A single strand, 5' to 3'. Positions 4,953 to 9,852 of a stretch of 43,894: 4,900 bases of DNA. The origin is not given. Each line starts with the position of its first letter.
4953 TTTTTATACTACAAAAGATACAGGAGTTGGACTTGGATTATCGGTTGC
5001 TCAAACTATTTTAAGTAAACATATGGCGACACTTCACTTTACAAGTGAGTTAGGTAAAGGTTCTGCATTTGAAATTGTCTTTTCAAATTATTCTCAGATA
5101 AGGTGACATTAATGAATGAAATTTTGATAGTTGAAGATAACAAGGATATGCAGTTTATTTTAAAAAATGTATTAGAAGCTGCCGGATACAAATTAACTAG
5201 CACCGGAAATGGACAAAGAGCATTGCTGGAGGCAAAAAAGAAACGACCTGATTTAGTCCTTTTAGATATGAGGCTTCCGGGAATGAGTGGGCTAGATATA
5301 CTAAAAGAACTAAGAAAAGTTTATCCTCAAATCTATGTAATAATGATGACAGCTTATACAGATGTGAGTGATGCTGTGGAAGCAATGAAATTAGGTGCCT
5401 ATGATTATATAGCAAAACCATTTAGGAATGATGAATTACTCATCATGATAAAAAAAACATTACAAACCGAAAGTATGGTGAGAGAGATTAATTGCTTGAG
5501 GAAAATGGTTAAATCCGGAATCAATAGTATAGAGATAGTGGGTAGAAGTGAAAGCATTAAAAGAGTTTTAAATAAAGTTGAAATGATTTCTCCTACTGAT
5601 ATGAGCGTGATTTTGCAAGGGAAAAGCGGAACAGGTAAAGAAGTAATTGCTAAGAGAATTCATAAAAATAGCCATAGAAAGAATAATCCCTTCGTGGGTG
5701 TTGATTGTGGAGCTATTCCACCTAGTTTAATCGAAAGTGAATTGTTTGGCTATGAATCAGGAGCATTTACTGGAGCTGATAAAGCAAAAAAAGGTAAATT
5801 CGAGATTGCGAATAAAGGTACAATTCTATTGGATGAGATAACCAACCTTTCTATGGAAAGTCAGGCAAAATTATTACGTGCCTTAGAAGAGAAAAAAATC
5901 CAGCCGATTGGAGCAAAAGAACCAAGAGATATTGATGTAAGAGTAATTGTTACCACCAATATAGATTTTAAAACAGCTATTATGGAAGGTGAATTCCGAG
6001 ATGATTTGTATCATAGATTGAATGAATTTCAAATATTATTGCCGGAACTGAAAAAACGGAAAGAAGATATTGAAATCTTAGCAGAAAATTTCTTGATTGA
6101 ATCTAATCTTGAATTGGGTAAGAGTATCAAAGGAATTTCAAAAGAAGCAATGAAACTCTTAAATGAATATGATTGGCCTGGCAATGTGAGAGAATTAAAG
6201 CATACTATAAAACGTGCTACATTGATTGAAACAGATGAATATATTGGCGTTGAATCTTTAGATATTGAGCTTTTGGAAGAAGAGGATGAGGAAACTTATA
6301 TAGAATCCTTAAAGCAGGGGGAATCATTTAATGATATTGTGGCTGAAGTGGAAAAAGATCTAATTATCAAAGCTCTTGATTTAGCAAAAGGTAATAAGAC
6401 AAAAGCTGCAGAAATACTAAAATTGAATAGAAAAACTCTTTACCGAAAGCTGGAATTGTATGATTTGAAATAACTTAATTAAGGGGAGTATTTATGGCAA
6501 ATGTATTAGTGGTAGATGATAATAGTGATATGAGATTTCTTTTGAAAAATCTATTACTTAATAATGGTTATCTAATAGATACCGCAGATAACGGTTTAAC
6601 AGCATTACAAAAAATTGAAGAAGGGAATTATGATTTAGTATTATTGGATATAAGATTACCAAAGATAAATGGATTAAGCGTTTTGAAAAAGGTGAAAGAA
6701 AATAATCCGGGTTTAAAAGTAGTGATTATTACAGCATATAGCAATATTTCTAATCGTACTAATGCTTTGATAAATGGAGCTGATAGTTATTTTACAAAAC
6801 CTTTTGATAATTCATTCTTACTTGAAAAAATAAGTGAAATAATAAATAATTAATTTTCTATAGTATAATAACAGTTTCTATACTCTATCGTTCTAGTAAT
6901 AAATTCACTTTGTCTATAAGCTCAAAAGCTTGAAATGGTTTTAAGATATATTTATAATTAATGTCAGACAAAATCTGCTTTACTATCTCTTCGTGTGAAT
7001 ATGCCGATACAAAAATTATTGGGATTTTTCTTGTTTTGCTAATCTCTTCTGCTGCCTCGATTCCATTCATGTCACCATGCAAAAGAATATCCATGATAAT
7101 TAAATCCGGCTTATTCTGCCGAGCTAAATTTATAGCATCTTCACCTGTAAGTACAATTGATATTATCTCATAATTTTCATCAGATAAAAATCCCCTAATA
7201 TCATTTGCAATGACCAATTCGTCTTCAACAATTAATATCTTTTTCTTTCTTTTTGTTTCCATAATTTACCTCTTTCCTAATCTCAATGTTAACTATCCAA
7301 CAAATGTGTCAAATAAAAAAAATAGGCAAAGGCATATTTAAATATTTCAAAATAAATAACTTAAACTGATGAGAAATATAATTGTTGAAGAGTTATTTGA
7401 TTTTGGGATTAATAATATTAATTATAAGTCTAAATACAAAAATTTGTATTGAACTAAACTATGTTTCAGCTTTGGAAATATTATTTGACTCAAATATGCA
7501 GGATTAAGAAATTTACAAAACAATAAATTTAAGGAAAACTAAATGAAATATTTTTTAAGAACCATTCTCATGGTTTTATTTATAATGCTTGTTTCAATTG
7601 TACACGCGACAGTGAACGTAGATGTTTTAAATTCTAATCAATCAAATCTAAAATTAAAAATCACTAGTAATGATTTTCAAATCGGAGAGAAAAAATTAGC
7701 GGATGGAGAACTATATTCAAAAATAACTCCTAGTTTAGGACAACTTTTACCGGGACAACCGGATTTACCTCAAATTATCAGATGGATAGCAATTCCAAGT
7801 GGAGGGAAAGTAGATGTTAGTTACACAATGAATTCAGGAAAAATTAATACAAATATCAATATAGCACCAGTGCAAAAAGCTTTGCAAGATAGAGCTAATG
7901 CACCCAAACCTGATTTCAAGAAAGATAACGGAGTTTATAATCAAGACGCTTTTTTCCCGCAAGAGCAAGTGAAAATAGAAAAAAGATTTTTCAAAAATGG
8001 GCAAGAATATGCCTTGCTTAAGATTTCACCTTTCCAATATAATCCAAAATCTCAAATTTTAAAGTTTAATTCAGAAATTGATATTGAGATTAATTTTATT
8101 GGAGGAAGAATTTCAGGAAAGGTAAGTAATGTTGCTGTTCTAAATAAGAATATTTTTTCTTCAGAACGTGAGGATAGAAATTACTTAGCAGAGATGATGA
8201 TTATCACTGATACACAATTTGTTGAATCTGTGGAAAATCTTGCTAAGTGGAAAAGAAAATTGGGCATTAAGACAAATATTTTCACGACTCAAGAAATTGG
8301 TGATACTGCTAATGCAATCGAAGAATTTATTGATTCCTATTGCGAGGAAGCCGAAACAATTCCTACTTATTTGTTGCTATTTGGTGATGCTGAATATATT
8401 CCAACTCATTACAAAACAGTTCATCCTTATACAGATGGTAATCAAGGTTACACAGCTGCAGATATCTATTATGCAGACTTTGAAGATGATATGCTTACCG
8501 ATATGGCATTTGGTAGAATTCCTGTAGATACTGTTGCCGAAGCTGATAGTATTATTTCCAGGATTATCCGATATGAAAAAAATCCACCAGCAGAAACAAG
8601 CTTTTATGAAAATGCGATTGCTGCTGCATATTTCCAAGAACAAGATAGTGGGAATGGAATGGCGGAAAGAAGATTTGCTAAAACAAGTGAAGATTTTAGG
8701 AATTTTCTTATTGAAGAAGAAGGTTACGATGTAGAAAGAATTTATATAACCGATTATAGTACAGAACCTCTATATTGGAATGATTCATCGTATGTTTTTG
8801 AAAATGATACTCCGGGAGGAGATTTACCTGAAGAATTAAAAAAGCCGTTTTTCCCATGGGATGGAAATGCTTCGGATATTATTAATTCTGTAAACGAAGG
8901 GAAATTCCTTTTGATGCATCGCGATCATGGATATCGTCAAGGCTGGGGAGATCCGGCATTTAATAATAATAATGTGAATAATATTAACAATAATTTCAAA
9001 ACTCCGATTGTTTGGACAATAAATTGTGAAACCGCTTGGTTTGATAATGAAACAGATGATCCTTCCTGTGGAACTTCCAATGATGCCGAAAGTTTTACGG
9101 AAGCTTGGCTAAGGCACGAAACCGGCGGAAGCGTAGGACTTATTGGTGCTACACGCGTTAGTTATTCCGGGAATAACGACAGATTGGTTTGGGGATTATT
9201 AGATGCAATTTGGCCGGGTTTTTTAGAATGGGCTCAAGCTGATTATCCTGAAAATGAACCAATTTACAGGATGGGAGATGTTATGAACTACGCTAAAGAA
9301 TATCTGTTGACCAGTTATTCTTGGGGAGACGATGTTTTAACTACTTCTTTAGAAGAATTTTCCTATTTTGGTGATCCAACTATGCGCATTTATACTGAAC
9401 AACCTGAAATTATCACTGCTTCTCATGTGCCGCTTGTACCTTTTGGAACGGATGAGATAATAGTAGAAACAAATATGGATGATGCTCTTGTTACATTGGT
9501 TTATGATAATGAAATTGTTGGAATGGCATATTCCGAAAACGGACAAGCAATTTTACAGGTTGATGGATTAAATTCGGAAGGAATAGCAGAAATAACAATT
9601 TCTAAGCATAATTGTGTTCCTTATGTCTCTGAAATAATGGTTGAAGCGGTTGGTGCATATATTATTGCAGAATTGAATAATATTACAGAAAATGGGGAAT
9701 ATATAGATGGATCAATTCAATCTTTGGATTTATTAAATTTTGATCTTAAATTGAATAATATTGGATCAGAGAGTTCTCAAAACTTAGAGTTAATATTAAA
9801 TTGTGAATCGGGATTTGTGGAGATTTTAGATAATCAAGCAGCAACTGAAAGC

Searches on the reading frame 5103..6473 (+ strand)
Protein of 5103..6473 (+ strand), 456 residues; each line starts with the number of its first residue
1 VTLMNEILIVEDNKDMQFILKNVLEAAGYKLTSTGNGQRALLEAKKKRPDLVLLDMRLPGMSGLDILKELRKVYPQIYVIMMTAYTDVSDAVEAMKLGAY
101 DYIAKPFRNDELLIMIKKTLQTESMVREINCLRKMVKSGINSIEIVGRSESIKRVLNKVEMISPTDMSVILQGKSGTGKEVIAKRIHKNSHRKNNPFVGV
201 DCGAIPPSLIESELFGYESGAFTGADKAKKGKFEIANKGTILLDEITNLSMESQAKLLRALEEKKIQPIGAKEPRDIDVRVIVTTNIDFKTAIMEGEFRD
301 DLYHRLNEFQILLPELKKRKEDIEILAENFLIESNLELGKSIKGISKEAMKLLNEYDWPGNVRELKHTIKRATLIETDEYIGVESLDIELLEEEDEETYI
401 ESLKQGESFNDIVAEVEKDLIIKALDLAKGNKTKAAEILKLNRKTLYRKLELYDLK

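Call 5: search_protein_families(library=pfam, proteins=[window:5103-6473:+], max_evalue=0.01)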
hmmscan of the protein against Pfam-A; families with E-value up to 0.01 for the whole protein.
window:5103-6473:+ (456 aa): 11 families
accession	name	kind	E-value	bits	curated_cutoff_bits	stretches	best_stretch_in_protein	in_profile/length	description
PF00158.32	Sigma54_activat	-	4e-66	222.3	20.2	1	145-311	1-167/168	Sigma-54 interaction domain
PF00072.30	Response_reg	-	1.3e-33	116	30.2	1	7-116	1-110/111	Response regulator receiver domain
PF25601.1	AAA_lid_14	-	1.2e-24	86.3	27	1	318-397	2-81/87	AAA+ ATPase lid domain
PF14532.12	Sigma54_activ_2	-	1.6e-17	64.5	25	1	146-316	1-138/138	Sigma-54 interaction domain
PF02954.25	HTH_8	-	4.8e-14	52.3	22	1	413-451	2-40/42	Bacterial regulatory protein, Fis family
PF07728.20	AAA_5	-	5.7e-07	30.1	22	1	169-286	2-122/139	AAA domain (dynein-related subfamily)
PF01078.27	Mg_chelatase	-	4.3e-05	23.5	20.3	0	224-267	93-136/207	Magnesium chelatase, subunit ChlI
PF00004.35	AAA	-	0.00025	21.9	21.2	1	169-287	1-110/131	ATPase family associated with various cellular activities (AAA)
PF07724.20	AAA_2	-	0.0006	20.3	27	1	167-297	4-135/166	AAA domain (Cdc48 subfamily)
PF00493.29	MCM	-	0.0029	17.2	23.3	0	122-267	19-151/224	MCM P-loop domain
PF13191.12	AAA_16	-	0.0055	17.7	32.6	1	145-204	2-62/167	AAA ATPase domain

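Call 93: search_protein_families(library=ncbifam, proteins=[window:5103-6473:+], max_evalue=0.00001)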
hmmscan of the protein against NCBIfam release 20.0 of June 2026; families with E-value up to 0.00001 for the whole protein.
window:5103-6473:+ (456 aa): 115 families (the best 25 are shown)
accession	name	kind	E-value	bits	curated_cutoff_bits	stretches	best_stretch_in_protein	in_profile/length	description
NF008469.0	PRK11361.1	equivalog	7.2e-124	414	714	1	1-454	1-455/461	acetoacetate metabolism transcriptional regulator AtoC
TIGR01818.1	ntrC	equivalog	1.8e-120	402.9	558.6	1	7-451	1-461/463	nitrogen regulation protein NR(I)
TIGR02915.1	PEP_resp_reg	equivalog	8.9e-119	397.2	502.6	1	7-456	1-445/445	PEP-CTERM-box response regulator transcription factor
NF007689.0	PRK10365.1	equivalog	8e-108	361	760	1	6-450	7-439/441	sigma-54-dependent response regulator transcription factor ZraR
NF041552.1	TF_PrdR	equivalog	1.7e-104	350.3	795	1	127-454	249-577/577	sigma-54 dependent transcriptional regulator PrdR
NF041946.1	LuxO_transreg_Vib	equivalog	2e-102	343.4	800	1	9-453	1-460/463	quorum-sensing sigma-54 dependent transcriptional regulator LuxO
NF008176.1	PRK10923.1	equivalog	6.5e-100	334.9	620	1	6-451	5-464/469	nitrogen regulation protein NR(I)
NF051870.1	NAssimRespRegNtrX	equivalog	1.4e-99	334.1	600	1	4-451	1-448/452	nitrogen assimilation response regulator NtrX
NF011695.0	PRK15115.1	equivalog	3.9e-98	329.1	763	1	6-455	8-438/445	two-component system response regulator GlrR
NF003451.0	PRK05022.1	equivalog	3.7e-96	322.9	476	1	133-449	180-504/512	nitric oxide reductase transcriptional regulator NorR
NF049963.1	RespRegFlgRCampy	domain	1.5e-93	314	750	1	7-455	3-429/429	fla regulon two-component system response regulator FlgR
NF050807.1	TransRegFlbDCaul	equivalog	4.9e-92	309.1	750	1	27-454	23-439/454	sigma-54-dependent transcriptional regulator FlbD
NF038308.1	RNA_repair_RtcR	equivalog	2.1e-87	294.2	650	1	74-447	109-505/530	RNA repair transcriptional activator RtcR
TIGR01817.1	nifA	equivalog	4.3e-86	289.8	528.85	1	116-400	165-450/534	nif-specific transcriptional activator NifA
NF041906.1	V4R_TF_MobR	exception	1.3e-80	271.5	999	1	136-450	225-541/544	phenol degradation transcriptional regulator MobR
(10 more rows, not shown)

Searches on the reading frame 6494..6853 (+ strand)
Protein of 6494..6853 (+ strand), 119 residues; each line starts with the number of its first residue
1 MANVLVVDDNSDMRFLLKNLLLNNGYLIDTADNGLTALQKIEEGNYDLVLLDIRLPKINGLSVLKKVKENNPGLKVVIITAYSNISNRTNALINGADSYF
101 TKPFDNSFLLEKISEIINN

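Call 5: search_protein_families(library=pfam, proteins=[window:6494-6853:+], max_evalue=0.01)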
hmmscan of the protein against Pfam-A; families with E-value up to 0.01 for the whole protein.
window:6494-6853:+ (119 aa): 1 family
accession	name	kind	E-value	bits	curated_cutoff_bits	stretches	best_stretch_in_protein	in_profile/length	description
PF00072.30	Response_reg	-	1.3e-30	106.3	30.2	1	4-113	1-110/111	Response regulator receiver domain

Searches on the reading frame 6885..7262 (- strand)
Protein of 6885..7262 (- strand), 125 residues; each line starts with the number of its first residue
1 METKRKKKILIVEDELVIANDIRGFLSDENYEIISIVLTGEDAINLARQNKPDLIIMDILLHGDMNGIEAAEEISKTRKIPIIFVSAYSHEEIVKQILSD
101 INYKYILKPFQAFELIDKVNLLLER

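Call 62: search_protein_families(library=pfam, proteins=[window:6885-7262:-], max_evalue=0.001)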
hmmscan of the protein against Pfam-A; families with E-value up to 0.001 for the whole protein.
window:6885-7262:- (125 aa): 1 family
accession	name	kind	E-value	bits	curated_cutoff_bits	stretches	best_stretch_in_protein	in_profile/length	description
PF00072.30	Response_reg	-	3.7e-22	79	30.2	1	9-119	1-110/111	Response regulator receiver domain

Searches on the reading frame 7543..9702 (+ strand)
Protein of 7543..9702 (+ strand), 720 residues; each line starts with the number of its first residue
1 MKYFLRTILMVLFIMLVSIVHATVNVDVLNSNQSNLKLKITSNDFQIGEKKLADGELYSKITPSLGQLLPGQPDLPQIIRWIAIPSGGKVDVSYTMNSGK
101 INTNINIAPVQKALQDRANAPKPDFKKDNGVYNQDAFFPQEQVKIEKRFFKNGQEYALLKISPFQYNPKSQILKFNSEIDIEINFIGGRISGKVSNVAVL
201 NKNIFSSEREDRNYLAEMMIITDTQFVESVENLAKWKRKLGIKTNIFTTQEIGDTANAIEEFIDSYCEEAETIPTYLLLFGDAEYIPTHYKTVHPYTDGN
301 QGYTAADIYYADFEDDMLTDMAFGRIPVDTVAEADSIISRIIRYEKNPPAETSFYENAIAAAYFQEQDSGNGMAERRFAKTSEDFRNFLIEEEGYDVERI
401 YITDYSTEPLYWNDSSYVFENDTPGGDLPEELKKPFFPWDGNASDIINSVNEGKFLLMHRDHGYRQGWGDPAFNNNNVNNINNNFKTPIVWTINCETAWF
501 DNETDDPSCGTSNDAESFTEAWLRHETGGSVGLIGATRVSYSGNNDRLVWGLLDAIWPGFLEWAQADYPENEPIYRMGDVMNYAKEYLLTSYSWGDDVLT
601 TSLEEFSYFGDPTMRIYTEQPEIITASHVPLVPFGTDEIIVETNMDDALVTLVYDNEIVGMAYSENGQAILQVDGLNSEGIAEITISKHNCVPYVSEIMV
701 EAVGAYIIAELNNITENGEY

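Call 42: search_solved_structures(query=window:7543-9702:+, max_evalue=0.001, show_alignments=2)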
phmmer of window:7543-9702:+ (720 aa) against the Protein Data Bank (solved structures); distinct sequences matched with E-value up to 0.001: 7.
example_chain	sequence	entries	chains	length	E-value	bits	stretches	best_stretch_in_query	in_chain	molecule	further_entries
4ief_B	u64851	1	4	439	1.8e-17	66.3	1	216-366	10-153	Gingipain R2 Mature Domain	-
1cvr_A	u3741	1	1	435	3.9e-16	61.8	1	216-366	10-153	GINGIPAIN R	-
4rbm_A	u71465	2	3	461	1.6e-07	33.4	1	213-362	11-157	Lys-gingipain W83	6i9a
4tkx_L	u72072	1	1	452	1.7e-07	33.3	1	213-362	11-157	Lys-gingipain W83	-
5mun_A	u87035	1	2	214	7.5e-06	27.9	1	69-188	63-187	Lys-gingipain W83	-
6za2_A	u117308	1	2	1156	1.1e-05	27.4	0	442-617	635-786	Por secretion system protein porU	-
4ief_A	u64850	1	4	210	2e-05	26.5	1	27-185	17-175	Gingipain R2 Pro-Domain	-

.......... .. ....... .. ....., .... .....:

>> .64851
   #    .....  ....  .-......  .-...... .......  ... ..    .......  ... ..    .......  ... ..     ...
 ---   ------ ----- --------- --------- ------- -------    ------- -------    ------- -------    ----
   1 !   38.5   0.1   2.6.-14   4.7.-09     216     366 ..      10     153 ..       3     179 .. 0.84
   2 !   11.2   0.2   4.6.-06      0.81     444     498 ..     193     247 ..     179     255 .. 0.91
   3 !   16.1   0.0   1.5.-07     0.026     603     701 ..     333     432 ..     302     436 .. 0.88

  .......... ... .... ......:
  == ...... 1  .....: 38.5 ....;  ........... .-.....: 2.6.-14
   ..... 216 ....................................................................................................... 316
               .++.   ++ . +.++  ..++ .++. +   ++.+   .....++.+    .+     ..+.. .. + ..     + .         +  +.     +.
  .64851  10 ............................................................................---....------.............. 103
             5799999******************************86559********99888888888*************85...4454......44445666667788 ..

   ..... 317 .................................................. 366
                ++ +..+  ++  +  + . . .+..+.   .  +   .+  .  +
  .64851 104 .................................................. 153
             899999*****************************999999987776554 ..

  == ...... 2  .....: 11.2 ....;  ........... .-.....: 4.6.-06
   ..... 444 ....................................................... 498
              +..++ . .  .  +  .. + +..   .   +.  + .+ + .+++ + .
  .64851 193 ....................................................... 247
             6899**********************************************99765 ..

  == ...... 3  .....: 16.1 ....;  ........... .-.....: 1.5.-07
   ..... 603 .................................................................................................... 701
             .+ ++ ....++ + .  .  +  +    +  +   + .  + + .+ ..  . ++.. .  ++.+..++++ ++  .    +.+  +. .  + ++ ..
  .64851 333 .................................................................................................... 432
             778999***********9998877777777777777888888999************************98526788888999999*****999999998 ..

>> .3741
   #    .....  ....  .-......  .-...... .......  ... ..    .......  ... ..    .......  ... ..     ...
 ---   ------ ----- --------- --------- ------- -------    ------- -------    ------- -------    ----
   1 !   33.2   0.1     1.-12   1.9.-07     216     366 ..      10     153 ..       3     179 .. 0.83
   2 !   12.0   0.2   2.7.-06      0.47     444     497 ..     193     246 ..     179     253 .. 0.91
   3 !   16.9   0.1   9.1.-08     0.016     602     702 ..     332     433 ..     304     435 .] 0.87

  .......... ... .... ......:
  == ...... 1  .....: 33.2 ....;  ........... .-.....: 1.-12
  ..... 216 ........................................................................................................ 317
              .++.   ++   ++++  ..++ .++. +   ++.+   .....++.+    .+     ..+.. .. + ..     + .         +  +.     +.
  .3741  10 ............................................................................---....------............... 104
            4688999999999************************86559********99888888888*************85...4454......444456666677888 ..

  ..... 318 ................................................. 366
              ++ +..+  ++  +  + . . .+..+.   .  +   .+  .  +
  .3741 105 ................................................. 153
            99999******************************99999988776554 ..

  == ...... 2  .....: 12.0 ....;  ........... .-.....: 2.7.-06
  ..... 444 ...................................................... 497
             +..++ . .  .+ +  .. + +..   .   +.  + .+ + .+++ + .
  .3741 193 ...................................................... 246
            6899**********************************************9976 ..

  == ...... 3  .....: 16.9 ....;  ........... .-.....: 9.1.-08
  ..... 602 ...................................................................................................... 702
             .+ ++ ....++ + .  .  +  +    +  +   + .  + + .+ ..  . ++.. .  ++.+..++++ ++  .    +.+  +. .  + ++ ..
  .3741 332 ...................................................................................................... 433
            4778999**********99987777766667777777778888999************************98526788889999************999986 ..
